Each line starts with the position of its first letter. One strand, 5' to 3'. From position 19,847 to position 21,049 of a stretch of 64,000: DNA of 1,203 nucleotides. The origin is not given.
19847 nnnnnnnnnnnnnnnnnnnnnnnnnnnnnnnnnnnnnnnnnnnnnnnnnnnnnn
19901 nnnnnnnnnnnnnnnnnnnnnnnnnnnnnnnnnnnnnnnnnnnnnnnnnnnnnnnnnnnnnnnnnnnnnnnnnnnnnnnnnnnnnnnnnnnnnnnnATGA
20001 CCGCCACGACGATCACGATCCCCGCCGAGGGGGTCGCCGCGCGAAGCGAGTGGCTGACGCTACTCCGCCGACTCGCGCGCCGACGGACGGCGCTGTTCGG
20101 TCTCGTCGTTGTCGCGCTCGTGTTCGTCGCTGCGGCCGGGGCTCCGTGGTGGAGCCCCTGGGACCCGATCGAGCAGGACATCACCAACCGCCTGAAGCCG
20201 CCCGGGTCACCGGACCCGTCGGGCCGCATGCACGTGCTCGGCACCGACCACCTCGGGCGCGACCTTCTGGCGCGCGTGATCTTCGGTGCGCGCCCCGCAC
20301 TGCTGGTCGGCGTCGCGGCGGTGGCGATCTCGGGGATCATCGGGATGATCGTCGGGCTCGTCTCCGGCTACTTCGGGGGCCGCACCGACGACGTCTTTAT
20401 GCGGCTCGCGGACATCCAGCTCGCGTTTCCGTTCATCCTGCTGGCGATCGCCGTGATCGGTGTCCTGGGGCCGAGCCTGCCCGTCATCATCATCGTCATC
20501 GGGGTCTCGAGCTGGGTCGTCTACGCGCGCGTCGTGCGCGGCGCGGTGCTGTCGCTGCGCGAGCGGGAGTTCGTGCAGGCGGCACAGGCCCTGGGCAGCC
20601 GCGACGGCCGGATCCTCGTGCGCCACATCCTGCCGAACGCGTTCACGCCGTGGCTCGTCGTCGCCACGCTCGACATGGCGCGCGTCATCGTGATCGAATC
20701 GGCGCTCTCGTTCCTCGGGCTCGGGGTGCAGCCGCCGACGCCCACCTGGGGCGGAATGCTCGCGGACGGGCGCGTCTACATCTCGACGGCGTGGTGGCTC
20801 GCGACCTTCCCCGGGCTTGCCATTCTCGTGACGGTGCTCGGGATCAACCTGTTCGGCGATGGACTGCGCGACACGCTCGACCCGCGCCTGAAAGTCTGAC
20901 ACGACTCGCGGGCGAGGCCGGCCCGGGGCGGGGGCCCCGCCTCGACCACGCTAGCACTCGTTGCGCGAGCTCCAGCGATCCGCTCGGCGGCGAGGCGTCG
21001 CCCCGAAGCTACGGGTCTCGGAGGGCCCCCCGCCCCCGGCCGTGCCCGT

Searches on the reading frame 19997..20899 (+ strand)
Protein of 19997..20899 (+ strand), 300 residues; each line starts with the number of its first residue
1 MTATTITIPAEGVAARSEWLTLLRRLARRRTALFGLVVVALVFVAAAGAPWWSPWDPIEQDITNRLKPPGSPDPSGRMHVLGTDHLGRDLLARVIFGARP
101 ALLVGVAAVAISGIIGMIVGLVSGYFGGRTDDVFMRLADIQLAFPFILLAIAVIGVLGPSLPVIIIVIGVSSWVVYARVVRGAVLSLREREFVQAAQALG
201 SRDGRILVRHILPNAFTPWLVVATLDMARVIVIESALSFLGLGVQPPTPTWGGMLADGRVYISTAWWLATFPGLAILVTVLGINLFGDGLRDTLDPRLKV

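Call 5: search_protein_families(library=pfam, proteins=[window:19997-20899:+])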
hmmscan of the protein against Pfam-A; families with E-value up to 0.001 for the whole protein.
window:19997-20899:+ (300 aa): 2 families
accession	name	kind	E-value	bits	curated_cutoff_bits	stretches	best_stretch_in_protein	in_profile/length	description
PF00528.27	BPD_transp_1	-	1.2e-29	103.8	26.4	1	116-299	1-183/184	Binding-protein-dependent transport system inner membrane component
PF12911.12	OppC_N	-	1.1e-11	44.9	23.9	1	19-69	3-53/53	N-terminal TM domain of oligopeptide transport permease C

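Call 12: find_encoding_contigs(protein=window:19997-20899:+, flank=6000)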
Protein window:19997-20899:+ (300 aa): 22 contigs read that carry it; 6 places shown.
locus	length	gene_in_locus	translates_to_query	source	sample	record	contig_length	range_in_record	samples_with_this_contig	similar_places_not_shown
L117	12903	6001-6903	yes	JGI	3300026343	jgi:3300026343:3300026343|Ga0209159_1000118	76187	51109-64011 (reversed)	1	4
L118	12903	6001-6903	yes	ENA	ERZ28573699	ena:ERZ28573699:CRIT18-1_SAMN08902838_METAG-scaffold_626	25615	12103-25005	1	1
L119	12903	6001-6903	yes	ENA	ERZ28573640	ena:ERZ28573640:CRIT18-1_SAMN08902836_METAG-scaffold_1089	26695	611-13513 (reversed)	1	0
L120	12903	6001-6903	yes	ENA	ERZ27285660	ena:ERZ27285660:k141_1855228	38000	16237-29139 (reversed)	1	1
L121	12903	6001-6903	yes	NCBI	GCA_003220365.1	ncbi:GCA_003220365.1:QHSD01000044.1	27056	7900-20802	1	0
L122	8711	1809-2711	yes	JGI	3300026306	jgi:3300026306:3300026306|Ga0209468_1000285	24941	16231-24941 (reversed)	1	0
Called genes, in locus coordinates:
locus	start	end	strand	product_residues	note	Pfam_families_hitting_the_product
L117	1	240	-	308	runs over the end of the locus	PF00288:GHMP_kinases_N, PF08544:GHMP_kinases_C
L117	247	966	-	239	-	-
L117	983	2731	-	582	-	-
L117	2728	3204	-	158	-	PF05258:DciA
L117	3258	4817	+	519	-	PF01938:TRAM, PF05958:tRNA_U5-meth_tr, PF02475:TRM5-TYW2_MTfase (weak), PF03602:Cons_hypoth95 (weak), PF13847:Methyltransf_31, PF13649:Methyltransf_25 (weak)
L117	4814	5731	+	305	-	PF19300:BPD_transp_1_N, PF00528:BPD_transp_1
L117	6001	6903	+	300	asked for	PF12911:OppC_N, PF00528:BPD_transp_1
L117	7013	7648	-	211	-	PF04892:VanZ-LLP1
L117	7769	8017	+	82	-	-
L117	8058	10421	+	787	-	PF00270:DEAD, PF04851:ResIII, PF00271:Helicase_C, PF22982:WHD_HRQ1, PF09369:MZB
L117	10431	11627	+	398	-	PF13482:RNase_H_2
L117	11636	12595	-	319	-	PF00389:2-Hacid_dh, PF02826:2-Hacid_dh_C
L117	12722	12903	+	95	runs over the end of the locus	PF00166:Cpn10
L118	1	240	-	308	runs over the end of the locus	PF00288:GHMP_kinases_N, PF08544:GHMP_kinases_C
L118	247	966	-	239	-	-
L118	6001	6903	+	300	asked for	PF12911:OppC_N, PF00528:BPD_transp_1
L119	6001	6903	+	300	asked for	PF12911:OppC_N, PF00528:BPD_transp_1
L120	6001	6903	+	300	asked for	PF12911:OppC_N, PF00528:BPD_transp_1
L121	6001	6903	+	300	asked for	PF12911:OppC_N, PF00528:BPD_transp_1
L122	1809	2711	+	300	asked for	PF12911:OppC_N, PF00528:BPD_transp_1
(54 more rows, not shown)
